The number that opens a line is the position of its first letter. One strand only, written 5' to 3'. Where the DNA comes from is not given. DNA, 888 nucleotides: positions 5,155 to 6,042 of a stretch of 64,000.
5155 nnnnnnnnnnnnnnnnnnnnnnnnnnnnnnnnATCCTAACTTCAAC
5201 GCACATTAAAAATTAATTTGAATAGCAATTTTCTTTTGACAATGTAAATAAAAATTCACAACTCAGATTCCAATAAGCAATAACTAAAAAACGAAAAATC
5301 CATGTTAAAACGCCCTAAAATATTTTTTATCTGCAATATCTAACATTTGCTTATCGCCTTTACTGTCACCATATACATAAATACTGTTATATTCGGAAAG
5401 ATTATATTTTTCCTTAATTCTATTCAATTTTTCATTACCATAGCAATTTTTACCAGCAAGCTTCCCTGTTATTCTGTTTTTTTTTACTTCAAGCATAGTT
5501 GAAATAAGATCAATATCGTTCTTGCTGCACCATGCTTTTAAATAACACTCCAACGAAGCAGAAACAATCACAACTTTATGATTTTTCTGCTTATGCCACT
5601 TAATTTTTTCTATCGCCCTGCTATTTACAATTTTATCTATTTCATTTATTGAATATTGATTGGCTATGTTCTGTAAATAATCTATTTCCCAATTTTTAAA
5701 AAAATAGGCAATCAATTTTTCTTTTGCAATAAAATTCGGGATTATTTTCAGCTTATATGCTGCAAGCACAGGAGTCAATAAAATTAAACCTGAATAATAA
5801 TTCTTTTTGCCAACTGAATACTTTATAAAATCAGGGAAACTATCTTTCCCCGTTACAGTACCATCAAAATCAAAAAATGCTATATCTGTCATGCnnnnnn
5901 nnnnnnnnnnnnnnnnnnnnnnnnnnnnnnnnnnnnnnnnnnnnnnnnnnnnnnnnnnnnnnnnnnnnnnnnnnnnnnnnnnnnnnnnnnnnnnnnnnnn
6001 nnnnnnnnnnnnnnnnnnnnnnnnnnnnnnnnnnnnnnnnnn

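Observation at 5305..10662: Complete decaprenylphosphoryl-D-arabinofuranose-type donor pathway as a single six-gene operon outside Actinobacteria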

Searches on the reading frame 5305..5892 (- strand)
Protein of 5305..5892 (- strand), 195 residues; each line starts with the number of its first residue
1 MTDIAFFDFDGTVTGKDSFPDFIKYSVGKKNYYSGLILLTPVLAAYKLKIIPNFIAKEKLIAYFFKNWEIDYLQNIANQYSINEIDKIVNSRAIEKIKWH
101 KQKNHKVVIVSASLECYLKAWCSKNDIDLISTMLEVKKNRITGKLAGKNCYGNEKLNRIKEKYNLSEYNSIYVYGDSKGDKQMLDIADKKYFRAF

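Call 3: search_protein_families(library=pfam, proteins=[window:5305-5892:-], max_evalue=0.01)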
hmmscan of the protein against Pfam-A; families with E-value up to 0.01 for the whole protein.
window:5305-5892:- (195 aa): 3 families
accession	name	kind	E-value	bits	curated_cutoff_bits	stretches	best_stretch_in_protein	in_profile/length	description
PF12710.13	HAD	-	1.1e-32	114.4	27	1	5-184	1-188/189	haloacid dehalogenase-like hydrolase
PF08438.16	YGR210-like_G4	-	0.0013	19.6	24.7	1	82-162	2-76/108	Obg-like GTPase YGR210-like, G4 motif-containing domain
PF00702.32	Hydrolase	-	0.0018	19.2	26.4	1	3-184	2-187/191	haloacid dehalogenase-like hydrolase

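Call 4: search_protein_families(library=ncbifam, proteins=[window:5305-5892:-], max_evalue=0.01)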
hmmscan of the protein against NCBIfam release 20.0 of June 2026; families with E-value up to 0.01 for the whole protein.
window:5305-5892:- (195 aa): 10 families
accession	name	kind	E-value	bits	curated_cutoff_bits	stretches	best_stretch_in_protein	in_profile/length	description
TIGR01490.1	HAD-SF-IB-hyp1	subfamily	4.1e-36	125.1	98.3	1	4-194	1-197/202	HAD-IB family hydrolase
TIGR01488.1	HAD-SF-IB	subfamily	3.1e-25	89.2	45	1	5-185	2-175/177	HAD-IB family phosphatase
NF052360.1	HolPasePseu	equivalog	1.4e-12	47.7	280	1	66-188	66-192/218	histidinol-phosphatase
NF052359.1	HolPaseNeis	equivalog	4.7e-07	29.7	400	1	67-188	67-195/221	histidinol-phosphatase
TIGR00338.1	serB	equivalog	1.7e-06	27.8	144.15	1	91-188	88-188/219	phosphoserine phosphatase SerB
TIGR01491.1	HAD-SF-IB-PSPlk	hypoth_equivalog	1.1e-05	25.2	151.9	1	89-191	81-186/201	phosphoserine phosphatase-like hydrolase, archaeal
TIGR01545.1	YfhB_g-proteo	equivalog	2.2e-05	24.4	259.25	1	4-130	7-117/210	phosphatidylglycerophosphatase C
TIGR01662.1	HAD-SF-IIIA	subfamily_domain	0.007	16.5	44.6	0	84-187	21-131/141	HAD-IIIA family hydrolase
TIGR01489.1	DKMTPPase-SF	subfamily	0.0077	16.3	81.55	0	6-30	5-28/188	MtnX-like HAD-IB family phosphatase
TIGR01484.1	HAD-SF-IIB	subfamily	0.0083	16.2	41.8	0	156-189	185-217/221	HAD-IIB family hydrolase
